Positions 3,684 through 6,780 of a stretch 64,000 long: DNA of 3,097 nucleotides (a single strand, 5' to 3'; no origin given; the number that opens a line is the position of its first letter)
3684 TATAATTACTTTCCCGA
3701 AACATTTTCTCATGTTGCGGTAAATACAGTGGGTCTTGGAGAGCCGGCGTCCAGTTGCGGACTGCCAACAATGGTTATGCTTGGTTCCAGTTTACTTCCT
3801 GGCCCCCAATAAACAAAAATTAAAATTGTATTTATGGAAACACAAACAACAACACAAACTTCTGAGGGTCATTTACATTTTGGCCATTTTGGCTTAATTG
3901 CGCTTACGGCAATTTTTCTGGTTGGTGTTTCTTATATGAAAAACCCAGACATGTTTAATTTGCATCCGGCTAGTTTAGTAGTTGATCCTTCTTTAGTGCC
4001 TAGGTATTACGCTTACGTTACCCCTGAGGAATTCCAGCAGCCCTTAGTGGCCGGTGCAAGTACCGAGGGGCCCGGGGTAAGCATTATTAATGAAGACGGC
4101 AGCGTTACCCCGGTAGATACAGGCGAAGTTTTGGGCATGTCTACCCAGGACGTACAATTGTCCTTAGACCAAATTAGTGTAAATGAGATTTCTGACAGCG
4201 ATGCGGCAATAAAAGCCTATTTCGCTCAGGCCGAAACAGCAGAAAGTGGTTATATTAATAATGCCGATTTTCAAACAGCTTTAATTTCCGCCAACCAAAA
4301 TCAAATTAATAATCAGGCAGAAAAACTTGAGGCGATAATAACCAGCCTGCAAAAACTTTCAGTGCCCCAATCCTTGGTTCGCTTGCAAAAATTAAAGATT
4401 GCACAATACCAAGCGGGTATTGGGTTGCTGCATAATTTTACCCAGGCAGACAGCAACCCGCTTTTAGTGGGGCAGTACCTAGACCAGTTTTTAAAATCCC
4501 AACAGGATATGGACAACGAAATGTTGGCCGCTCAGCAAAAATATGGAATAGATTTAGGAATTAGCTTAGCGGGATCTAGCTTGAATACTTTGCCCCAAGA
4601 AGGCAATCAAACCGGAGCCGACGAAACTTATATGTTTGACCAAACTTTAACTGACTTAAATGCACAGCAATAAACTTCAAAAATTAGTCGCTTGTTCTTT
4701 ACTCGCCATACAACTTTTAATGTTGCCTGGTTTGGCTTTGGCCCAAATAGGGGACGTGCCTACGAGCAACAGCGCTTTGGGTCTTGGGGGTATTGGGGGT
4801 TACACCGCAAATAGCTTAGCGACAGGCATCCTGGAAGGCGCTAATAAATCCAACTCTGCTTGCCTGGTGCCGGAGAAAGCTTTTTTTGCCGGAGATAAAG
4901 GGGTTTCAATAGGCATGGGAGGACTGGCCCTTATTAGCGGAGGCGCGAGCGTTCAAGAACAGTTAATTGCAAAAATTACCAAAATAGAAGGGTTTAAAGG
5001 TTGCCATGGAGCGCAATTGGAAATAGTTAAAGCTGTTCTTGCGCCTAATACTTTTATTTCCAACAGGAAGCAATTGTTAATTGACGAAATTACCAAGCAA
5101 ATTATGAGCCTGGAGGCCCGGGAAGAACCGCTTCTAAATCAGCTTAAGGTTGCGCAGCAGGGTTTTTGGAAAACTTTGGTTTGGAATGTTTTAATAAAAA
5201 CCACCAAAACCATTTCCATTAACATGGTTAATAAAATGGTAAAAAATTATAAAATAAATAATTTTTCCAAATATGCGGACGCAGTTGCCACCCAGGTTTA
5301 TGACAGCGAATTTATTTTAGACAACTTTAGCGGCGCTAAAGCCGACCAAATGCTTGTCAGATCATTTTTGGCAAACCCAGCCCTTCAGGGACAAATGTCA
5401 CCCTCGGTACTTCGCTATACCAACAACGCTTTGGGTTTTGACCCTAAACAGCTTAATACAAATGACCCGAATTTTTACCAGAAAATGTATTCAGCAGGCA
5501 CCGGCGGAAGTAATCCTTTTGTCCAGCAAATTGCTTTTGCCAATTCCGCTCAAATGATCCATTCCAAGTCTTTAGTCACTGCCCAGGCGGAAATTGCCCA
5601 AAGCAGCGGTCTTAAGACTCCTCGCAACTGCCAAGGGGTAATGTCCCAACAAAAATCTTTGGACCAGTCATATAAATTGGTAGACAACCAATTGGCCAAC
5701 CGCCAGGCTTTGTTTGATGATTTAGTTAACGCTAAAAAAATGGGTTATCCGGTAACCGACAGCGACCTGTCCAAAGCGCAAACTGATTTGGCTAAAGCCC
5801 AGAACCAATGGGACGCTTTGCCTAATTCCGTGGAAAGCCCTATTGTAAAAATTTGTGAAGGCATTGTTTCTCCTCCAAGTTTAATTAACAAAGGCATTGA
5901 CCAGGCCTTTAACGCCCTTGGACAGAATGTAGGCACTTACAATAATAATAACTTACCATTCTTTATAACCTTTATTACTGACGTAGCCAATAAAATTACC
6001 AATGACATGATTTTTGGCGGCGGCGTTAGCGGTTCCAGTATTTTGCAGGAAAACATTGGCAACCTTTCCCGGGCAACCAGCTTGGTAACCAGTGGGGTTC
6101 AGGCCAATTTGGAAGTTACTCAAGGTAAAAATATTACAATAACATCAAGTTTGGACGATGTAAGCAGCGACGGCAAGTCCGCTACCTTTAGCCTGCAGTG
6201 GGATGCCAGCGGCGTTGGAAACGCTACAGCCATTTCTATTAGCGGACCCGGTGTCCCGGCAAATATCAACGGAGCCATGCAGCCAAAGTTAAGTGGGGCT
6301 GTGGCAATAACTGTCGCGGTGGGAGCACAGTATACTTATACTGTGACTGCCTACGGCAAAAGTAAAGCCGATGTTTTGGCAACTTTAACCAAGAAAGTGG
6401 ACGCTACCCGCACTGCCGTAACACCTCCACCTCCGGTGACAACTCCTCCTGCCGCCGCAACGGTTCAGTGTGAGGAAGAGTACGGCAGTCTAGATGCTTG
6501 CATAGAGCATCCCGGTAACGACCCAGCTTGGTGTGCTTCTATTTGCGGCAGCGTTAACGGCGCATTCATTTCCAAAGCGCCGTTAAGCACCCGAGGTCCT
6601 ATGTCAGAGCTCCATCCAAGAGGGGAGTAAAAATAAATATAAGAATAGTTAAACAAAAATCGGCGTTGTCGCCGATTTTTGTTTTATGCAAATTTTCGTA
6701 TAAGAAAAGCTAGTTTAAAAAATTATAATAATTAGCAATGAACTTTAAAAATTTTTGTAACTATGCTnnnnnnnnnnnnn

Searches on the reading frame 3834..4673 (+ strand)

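Call 6: search_protein_families(library=pfam, proteins=[window:3834-4673:+], max_evalue=0.001)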
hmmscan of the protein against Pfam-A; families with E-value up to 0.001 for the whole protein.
window:3834-4673:+ (279 aa): 0 families

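Call 28: search_protein_families(library=pfam, proteins=[window:3834-4673:+], max_evalue=1)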
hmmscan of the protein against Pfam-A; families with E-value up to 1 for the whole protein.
window:3834-4673:+ (279 aa): 1 family
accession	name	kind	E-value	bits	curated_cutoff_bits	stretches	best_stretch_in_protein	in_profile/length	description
PF20933.2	HpHbR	-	0.13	12.4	27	1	149-233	36-120/243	Haptoglobin-hemoglobin receptor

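Call 94: search_protein_families(library=ncbifam, proteins=[window:3834-4673:+], max_evalue=0.01)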
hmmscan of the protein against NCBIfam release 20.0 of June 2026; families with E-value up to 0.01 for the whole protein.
window:3834-4673:+ (279 aa): 0 families

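Call 95: search_protein_families(library=phrogs, proteins=[window:3834-4673:+], max_evalue=0.01)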
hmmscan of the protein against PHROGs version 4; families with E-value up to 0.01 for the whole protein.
window:3834-4673:+ (279 aa): 0 families

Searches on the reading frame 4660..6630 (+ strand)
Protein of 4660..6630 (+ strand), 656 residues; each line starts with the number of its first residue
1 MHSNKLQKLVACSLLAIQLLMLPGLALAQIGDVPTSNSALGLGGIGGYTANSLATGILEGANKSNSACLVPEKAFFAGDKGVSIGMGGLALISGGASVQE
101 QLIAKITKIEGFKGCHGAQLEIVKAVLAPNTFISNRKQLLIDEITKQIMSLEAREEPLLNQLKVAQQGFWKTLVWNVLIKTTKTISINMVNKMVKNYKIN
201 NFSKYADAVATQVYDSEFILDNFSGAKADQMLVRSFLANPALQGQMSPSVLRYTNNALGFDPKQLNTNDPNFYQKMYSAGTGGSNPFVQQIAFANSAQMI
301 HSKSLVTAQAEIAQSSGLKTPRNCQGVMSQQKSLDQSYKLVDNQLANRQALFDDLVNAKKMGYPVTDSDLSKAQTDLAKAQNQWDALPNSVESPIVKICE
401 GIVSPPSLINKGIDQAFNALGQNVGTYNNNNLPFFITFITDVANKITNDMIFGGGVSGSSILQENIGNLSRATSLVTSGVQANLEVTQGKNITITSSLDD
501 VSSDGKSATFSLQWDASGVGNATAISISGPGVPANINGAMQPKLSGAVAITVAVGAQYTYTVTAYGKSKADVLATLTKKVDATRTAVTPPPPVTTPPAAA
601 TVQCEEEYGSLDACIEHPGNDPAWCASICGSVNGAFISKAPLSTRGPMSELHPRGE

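Call 6: search_protein_families(library=pfam, proteins=[window:4660-6630:+], max_evalue=0.001)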
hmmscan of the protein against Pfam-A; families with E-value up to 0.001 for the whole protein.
window:4660-6630:+ (656 aa): 0 families

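Call 28: search_protein_families(library=pfam, proteins=[window:4660-6630:+], max_evalue=1)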
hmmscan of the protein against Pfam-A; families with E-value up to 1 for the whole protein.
window:4660-6630:+ (656 aa): 1 family
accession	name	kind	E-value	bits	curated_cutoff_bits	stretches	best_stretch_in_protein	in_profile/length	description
PF08687.16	ASD2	-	0.52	10.3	26.4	0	130-165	109-144/289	Apx/Shroom domain ASD2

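Call 79: predict_structure(alignment_id=A6)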
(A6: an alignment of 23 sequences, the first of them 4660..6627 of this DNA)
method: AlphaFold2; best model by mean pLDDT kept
length: 656 residues; sequences in the alignment: 23
mean_pLDDT: 63.6   pTM: 0.30
mean pLDDT of the five models: 63.6, 61.0, 60.4, 58.3, 55.3
residues with pLDDT >= 90: 13; 70-90: 272; 50-70: 172; < 50: 199
segments of 3 or more residues with pLDDT < 50: 25-38, 41-43, 85-94, 170-194, 389-393, 401-489, 585-602, 631-656
pLDDT, mean of each block of 10 residues (from residue 1): 67 71 50 44 56 79 86 78 44 59 86 90 83 82 89 82 63 46 47 49 60 64 61 65 62 68 72 72 68 72 67 54 55 68 84 89 85 83 65 50 45 45 41 44 39 31 28 26 34 77 70 85 87 80 86 77 80 80 48 35 65 84 75 35 38 41
secondary structure, 60 per line:
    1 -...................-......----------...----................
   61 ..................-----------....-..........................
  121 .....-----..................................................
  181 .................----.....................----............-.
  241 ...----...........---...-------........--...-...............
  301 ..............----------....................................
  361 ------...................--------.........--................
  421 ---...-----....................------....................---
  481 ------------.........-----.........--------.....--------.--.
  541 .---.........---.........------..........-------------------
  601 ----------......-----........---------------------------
elements in order (helices of 4 or more, strands of 3 or more residues): H2-20 H22-27 H45-78 H90-93 H95-125 H131-197 H202-222 H227-238 H240-243 H248-258 H272-279 H286-314 H325-360 H367-385 H394-402 H405-420 H432-451 H458-477 E493-501 E507-515 E524-528 E545-553 E557-565 E572-581 H611-616 H622-629

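Call 81: fold_search(model_id=the predicted structure, library=pdb)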
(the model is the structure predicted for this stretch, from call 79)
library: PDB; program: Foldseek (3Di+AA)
matches with E <= 10: 737; with E <= 0.001: 0
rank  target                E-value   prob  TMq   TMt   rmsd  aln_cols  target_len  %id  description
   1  9npe_A                9.1e-03  1.00  0.11  0.10   5.2       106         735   17  Crystal structure of the inactive conformation of a glycoside hydrolase (CapGH2b) from the GH2 family in the space gro (released 2025-11-12)
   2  9npa                  1.1e-02  1.00  0.11  0.10   5.3       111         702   18  Crystal structure of the inactive conformation of a glycoside hydrolase (CapGH2b) from the GH2 family in the space group (released 2025-11-12)
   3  9npn_A                1.2e-02  1.00  0.11  0.10   5.4       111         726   18  Crystal structure of the inactive conformation of a glycoside hydrolase (CapGH2b - E465A Mutant) from the GH2 family i (released 2025-11-12)
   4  9npl_C                1.2e-02  1.00  0.11  0.10   5.4       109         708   16  Crystal structure of the inactive conformation of a glycoside hydrolase (CapGH2b - E553Q Mutant) from the GH2 family i (released 2025-11-12)
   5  9npl_D                1.3e-02  1.00  0.11  0.10   5.4       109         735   16  Crystal structure of the inactive conformation of a glycoside hydrolase (CapGH2b - E553Q Mutant) from the GH2 family i (released 2025-11-12)
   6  9npe_E                1.5e-02  1.00  0.11  0.10   5.2       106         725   17  Crystal structure of the inactive conformation of a glycoside hydrolase (CapGH2b) from the GH2 family in the space gro (released 2025-11-12)
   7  8t12_A                1.5e-02  0.41  0.12  0.14  31.5       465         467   10  Cryo-EM structure of DENV2 NS5 in complex with human STAT2 with the N-terminal domain of STAT2 ordered. (released 2024-01-17)
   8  9npe_C                1.7e-02  1.00  0.11  0.10   5.4       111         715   18  Crystal structure of the inactive conformation of a glycoside hydrolase (CapGH2b) from the GH2 family in the space gro (released 2025-11-12)
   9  9npn_B                1.8e-02  1.00  0.10  0.09   6.2       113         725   17  Crystal structure of the inactive conformation of a glycoside hydrolase (CapGH2b - E465A Mutant) from the GH2 family i (released 2025-11-12)
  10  9npl_B                1.9e-02  1.00  0.10  0.10   6.1       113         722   17  Crystal structure of the inactive conformation of a glycoside hydrolase (CapGH2b - E553Q Mutant) from the GH2 family i (released 2025-11-12)
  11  9npd_B                2.0e-02  1.00  0.11  0.10   5.2       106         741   17  Crystal structure of the inactive conformation of a glycoside hydrolase (CapGH2b - E553Q Mutant) from the GH2 family i (released 2025-11-12)
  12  9npc_A                2.0e-02  1.00  0.10  0.09   6.2       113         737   17  Crystal structure of the inactive conformation of a glycoside hydrolase (CapGH2b) from the GH2 family in the space gro (released 2025-11-12)
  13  9npe_F                2.0e-02  1.00  0.11  0.10   5.4       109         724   16  Crystal structure of the inactive conformation of a glycoside hydrolase (CapGH2b) from the GH2 family in the space gro (released 2025-11-12)
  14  9npn_F                2.1e-02  1.00  0.11  0.10   5.4       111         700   18  Crystal structure of the inactive conformation of a glycoside hydrolase (CapGH2b - E465A Mutant) from the GH2 family i (released 2025-11-12)
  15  9nfe_A                2.2e-02  1.00  0.11  0.09   5.4       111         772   18  Active conformation of a redox-regulated glycoside hydrolase (CapGH2b) from the GH2 family (released 2025-11-12)
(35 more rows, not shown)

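Call 94: search_protein_families(library=ncbifam, proteins=[window:4660-6630:+], max_evalue=0.01)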
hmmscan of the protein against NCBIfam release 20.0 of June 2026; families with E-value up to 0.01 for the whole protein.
window:4660-6630:+ (656 aa): 0 families

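Call 95: search_protein_families(library=phrogs, proteins=[window:4660-6630:+], max_evalue=0.01)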
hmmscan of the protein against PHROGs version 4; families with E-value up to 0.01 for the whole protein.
window:4660-6630:+ (656 aa): 0 families
